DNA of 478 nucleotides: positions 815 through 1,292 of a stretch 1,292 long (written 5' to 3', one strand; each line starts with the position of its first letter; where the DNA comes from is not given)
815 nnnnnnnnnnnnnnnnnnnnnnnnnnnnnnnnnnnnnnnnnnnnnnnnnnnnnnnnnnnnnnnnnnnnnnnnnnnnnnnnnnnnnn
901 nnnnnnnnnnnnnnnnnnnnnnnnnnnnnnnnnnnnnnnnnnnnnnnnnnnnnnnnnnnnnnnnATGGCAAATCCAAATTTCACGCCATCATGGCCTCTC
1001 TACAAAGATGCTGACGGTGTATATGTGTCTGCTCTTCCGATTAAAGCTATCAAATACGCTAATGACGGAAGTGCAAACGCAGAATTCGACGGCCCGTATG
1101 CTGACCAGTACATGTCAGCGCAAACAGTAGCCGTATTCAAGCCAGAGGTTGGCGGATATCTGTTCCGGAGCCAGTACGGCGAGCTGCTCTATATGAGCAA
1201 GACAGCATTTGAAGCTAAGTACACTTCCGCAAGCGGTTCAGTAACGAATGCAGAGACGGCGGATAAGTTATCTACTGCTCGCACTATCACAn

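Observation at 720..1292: Translationally coupled pair: small helical protein followed by a Tyr-rich protein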

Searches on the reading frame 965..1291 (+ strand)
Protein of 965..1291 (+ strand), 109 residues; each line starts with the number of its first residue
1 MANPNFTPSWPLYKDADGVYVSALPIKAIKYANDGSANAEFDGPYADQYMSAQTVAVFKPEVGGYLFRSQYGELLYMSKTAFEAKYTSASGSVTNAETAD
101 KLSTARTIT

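Call 6: search_protein_families(library=pfam, proteins=[window:965-1291:+], max_evalue=1)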
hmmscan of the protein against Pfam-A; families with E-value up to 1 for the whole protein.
window:965-1291:+ (109 aa): 0 families

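Call 7: search_solved_structures(query=window:965-1291:+, max_evalue=0.01, show_alignments=2)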
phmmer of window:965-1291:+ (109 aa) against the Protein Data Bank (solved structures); distinct sequences matched with E-value up to 0.01: 1.
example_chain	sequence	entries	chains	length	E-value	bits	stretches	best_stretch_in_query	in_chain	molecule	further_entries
6e3c_C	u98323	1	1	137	6.4e-68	228.8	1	1-109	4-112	Dec protein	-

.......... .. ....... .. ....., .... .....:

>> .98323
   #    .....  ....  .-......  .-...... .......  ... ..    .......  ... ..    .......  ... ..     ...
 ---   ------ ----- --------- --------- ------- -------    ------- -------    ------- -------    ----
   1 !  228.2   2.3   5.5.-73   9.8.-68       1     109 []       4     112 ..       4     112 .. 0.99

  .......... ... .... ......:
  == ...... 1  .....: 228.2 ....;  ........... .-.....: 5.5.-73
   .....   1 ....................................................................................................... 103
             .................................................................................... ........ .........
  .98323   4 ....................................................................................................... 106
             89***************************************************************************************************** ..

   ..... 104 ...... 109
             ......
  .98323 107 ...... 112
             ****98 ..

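Call 13: search_dna_similar(query=window:965-1291:+, collection=phages, mode=protein, max_rows=60, rows=spread)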
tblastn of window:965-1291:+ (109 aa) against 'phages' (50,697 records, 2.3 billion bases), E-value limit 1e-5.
Records with a match: 65; places in all: 65; records where one place covers at least 80% of the query: 64.
Best place of each record, by identity: >=99% 13; 95-99% 52.
By first word of the organism name: Salmonella 56; Enterobacteria 7; Phage 2.
By host as written in the record: Salmonella sp. 13; Salmonella enterica 11; - 6; Salmonella enterica subsp. enterica serovar Anatum 4; Salmonella enterica subsp. enterica 4; Salmonella enterica subsp. enterica serovar Typhimurium 3; Salmonella enterica subsp. enterica serovar Brandenburg 2; Salmonella enterica subsp. enterica serovar Pullorum 2; and 16 more.
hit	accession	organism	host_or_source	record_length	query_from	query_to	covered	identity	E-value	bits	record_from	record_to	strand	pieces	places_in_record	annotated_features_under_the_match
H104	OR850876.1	Salmonella phage S.Kent 1-2-1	Salmonella enterica subsp. enterica ...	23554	1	109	100%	100.0%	4e-67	223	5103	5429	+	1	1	record has no annotation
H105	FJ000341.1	Salmonella phage g341c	Salmonella enterica subsp. enterica ...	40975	1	109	100%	100.0%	4e-67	223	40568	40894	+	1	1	67: Conserved hypothetical phage protein | 66: Conserved hypothetical phage protein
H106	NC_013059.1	Salmonella phage g341c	Salmonella enterica subsp. enterica ...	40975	1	109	100%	100.0%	4e-67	223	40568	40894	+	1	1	67: head decoration protein | 66: hypothetical protein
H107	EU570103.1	Salmonella phage epsilon34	Salmonella enterica subsp. enterica ...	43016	1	109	100%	100.0%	4e-67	223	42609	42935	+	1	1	71: Decoration protein | 70: Conserved hypothetical protein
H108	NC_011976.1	Salmonella phage epsilon34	Salmonella enterica subsp. enterica ...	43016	1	109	100%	100.0%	4e-67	223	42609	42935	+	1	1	71: head decoration protein | 70: hypothetical protein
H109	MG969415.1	Salmonella phage GE_vB_TR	Salmonella enterica subsp. enterica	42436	1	109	100%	99.1%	1e-66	221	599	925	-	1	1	record has no annotation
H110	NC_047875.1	Salmonella phage UPF_BP1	Salmonella enterica subsp. enterica ...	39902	1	109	100%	99.1%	2e-66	221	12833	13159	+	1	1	SPUPF_00042: head decoration protein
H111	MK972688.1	Salmonella phage SI8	Salmonella sp.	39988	1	109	100%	99.1%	2e-66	221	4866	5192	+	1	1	tail fibers protein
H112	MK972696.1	Salmonella phage Si3 KFo-2019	Salmonella sp.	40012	1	109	100%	99.1%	2e-66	221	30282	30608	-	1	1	tail fibers protein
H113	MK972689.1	Salmonella phage SF6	Salmonella sp.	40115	1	109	100%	99.1%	2e-66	221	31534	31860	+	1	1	tail fibers protein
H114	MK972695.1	Salmonella phage SI5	Salmonella sp.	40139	1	109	100%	99.1%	2e-66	221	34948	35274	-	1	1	tail fibers protein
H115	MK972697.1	Salmonella phage SF10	Salmonella sp.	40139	1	109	100%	99.1%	2e-66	221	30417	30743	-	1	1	tail fibers protein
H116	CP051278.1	Salmonella phage ST-87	Salmonella enterica subsp. enterica ...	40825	1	109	100%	98.2%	4e-66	220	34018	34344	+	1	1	record has no annotation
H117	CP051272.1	Salmonella phage SW-70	Salmonella enterica subsp. enterica ...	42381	1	109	100%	98.2%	4e-66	220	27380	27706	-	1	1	record has no annotation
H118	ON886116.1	Salmonella phage PSP2-22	Salmonella enterica subsp. enterica ...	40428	1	109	100%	98.2%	5e-66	220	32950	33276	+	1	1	hypothetical protein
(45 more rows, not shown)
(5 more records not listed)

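Call 29: search_protein_families(library=phrogs, proteins=[window:965-1291:+], max_evalue=0.01)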
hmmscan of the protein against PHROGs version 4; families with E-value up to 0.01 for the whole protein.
window:965-1291:+ (109 aa): 1 family
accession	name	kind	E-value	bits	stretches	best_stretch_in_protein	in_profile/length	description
phrog_3018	-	head and packaging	5.5e-45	154.9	1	1-109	10-112/341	head decoration protein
